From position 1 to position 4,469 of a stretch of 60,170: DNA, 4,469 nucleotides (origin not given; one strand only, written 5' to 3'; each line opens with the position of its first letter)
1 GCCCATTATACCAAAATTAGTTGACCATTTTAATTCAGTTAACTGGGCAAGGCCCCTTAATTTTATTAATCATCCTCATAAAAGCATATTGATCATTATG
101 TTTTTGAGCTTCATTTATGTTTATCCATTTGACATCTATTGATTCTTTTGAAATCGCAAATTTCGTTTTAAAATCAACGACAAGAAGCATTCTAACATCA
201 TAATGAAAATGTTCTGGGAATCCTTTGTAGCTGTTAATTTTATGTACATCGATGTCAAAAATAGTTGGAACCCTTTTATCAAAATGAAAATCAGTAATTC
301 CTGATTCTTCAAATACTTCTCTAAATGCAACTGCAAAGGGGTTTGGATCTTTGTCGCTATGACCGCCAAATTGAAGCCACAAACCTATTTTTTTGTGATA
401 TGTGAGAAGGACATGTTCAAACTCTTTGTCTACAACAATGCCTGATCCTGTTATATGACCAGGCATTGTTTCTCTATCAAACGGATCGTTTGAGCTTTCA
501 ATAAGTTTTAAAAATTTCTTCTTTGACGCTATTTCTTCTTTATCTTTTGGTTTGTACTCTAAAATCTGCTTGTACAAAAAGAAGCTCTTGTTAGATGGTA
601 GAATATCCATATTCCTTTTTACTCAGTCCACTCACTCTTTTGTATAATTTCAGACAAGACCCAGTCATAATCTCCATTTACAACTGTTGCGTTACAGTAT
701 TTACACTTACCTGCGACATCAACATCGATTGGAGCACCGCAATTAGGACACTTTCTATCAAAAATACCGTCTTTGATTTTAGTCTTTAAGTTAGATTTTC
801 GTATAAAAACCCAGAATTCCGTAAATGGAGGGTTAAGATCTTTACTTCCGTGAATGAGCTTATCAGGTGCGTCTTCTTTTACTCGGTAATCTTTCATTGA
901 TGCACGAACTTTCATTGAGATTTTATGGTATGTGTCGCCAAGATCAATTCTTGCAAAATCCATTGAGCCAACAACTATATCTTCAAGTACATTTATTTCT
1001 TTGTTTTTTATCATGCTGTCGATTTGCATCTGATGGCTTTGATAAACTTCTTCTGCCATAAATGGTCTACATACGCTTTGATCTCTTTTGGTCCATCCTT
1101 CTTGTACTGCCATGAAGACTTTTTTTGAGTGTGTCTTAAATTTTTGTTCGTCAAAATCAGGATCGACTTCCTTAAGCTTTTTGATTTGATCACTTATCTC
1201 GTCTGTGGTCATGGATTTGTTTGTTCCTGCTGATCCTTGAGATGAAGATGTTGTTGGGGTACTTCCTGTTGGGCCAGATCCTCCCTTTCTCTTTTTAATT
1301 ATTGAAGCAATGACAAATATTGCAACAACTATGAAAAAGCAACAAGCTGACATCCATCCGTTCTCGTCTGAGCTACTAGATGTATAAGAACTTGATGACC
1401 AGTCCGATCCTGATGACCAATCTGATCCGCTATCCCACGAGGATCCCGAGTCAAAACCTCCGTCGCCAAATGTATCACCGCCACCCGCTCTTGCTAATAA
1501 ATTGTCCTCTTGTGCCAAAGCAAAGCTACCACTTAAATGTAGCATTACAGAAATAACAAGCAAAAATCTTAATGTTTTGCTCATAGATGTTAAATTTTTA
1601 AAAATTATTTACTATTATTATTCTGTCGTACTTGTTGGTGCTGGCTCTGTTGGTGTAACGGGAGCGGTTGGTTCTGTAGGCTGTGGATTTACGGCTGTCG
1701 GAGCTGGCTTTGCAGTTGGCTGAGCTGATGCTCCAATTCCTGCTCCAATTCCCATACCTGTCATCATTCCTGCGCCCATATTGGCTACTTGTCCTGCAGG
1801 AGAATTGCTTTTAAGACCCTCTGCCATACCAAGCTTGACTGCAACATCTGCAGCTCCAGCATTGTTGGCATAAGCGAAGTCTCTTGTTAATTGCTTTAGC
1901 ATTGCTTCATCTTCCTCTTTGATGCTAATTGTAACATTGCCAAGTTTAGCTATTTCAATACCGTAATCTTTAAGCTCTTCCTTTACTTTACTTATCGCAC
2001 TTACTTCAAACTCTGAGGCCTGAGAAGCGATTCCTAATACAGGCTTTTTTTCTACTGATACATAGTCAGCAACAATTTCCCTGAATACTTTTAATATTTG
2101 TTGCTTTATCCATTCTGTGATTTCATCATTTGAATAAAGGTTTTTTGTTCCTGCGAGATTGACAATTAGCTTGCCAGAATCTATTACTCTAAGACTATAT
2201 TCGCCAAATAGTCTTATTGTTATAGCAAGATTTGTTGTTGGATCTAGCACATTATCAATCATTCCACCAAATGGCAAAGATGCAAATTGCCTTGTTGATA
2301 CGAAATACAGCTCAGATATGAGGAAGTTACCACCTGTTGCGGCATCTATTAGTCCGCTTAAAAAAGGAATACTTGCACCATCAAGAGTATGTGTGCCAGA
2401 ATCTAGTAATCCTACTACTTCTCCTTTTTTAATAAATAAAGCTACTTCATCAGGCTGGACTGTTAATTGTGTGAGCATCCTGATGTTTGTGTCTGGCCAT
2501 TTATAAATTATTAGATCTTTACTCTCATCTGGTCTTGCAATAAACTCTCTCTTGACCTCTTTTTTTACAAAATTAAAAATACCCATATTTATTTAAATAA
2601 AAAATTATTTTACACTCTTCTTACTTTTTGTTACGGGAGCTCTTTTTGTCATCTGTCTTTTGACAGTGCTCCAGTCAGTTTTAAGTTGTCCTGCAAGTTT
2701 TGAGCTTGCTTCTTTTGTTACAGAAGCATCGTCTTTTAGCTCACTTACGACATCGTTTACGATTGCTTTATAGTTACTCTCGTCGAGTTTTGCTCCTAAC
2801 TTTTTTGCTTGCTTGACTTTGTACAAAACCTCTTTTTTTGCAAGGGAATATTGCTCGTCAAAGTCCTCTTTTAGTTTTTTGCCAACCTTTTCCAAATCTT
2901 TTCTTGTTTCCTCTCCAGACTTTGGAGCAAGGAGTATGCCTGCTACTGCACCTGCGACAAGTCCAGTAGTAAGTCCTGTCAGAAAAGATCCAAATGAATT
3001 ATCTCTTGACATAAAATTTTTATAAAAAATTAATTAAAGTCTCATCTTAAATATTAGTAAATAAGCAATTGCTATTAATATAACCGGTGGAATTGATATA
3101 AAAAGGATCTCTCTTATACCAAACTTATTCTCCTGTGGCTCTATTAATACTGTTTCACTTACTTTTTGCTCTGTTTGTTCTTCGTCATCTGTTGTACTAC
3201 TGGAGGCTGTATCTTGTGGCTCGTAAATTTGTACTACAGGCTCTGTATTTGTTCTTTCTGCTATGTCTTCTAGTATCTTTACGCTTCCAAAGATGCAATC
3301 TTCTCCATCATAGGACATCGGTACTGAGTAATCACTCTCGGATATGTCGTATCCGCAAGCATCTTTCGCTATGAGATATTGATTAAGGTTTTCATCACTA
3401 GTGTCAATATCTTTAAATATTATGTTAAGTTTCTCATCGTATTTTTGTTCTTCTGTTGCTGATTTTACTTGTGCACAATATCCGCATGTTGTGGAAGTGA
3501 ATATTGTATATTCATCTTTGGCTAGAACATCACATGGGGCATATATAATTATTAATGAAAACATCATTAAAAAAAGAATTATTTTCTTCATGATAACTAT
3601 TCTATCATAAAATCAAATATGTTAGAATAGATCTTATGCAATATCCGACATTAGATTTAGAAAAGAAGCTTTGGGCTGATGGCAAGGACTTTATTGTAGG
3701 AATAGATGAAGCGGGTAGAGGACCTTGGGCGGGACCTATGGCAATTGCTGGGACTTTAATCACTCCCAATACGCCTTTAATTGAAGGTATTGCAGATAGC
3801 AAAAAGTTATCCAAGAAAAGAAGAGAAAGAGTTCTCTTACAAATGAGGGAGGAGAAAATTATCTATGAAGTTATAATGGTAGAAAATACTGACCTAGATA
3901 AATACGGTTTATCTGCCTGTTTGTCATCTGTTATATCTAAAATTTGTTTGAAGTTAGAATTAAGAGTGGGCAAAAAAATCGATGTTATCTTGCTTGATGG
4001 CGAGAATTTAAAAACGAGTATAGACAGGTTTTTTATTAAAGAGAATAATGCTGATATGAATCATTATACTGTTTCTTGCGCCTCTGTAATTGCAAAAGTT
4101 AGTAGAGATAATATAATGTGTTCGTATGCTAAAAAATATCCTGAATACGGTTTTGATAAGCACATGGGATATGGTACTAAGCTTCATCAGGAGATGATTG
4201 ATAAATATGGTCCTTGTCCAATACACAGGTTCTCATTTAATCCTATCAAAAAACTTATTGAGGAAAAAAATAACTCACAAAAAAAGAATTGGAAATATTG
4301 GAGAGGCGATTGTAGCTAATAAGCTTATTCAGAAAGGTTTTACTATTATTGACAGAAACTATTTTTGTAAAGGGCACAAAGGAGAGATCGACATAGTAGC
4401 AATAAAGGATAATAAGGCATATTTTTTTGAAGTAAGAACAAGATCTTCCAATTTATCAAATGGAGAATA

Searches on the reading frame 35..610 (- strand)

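Call 76: search_protein_families(library=pfam, proteins=[window:35-610:-], max_evalue=0.001)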
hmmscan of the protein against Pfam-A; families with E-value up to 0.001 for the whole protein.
window:35-610:- (191 aa): 1 family
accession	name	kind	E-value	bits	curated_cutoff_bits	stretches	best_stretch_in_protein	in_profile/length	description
PF00293.34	NUDIX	-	5.2e-06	26.9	21.1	1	56-174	6-127/134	NUDIX domain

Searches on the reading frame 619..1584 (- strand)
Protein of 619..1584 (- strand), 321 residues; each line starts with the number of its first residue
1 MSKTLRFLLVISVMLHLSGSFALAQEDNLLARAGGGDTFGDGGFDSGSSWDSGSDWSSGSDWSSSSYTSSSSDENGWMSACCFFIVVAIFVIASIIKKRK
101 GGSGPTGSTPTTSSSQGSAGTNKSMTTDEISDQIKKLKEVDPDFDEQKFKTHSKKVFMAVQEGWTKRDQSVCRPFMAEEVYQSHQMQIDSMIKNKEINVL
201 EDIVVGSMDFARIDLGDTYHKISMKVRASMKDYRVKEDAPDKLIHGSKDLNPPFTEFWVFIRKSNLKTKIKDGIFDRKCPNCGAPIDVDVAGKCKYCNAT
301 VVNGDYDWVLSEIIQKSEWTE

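Call 76: search_protein_families(library=pfam, proteins=[window:619-1584:-], max_evalue=0.001)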
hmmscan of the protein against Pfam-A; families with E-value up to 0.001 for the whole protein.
window:619-1584:- (321 aa): 1 family
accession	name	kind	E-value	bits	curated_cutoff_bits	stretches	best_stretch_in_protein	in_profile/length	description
PF04280.21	Tim44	-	9.2e-21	74.9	29.6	1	133-264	4-133/147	Tim44-like domain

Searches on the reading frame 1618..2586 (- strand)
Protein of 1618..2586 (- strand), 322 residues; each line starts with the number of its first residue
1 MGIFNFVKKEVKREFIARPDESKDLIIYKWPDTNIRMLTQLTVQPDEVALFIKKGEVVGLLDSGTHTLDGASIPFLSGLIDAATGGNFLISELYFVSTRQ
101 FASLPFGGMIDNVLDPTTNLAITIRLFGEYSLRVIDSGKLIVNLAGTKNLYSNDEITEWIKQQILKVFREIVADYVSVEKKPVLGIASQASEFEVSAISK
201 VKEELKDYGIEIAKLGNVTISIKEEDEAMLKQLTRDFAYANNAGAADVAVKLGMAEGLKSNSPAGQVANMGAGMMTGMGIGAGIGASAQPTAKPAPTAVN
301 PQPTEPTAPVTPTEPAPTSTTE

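Call 76: search_protein_families(library=pfam, proteins=[window:1618-2586:-], max_evalue=0.001)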
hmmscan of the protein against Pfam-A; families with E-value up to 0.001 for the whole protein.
window:1618-2586:- (322 aa): 2 families
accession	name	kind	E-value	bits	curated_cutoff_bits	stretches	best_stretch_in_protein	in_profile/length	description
PF13421.11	Band_7_1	-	2.3e-29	103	24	1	32-234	8-207/211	SPFH domain-Band 7 family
PF01145.31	Band_7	-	3.8e-05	24.3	23.6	1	42-215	2-140/176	SPFH domain / Band 7 family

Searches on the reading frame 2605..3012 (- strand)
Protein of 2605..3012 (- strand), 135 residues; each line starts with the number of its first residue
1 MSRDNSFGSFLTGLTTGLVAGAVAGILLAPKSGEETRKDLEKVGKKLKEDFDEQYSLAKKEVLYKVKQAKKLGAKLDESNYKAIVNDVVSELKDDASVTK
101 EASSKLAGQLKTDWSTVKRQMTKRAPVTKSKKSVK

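Call 76: search_protein_families(library=pfam, proteins=[window:2605-3012:-], max_evalue=0.001)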
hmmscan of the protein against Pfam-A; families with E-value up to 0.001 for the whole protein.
window:2605-3012:- (135 aa): 1 family
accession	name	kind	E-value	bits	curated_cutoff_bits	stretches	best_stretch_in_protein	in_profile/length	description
PF12732.12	YtxH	-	2.6e-15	57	37.5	1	11-94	1-61/71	YtxH-like protein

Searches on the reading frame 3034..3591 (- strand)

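Call 76: search_protein_families(library=pfam, proteins=[window:3034-3591:-], max_evalue=0.001)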
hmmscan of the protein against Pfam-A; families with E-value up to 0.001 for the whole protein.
window:3034-3591:- (185 aa): 1 family
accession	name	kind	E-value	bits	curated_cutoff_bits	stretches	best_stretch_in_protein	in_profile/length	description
PF00462.30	Glutaredoxin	-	0.00085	19.9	22.9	0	29-65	2-34/60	Glutaredoxin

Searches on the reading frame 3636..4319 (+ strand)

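Call 76: search_protein_families(library=pfam, proteins=[window:3636-4319:+], max_evalue=0.001)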
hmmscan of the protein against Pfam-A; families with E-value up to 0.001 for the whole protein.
window:3636-4319:+ (227 aa): 1 family
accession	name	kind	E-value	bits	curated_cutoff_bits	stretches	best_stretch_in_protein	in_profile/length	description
PF01351.25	RNase_HII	-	9.8e-34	117.4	25.8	1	21-202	1-197/199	Ribonuclease HII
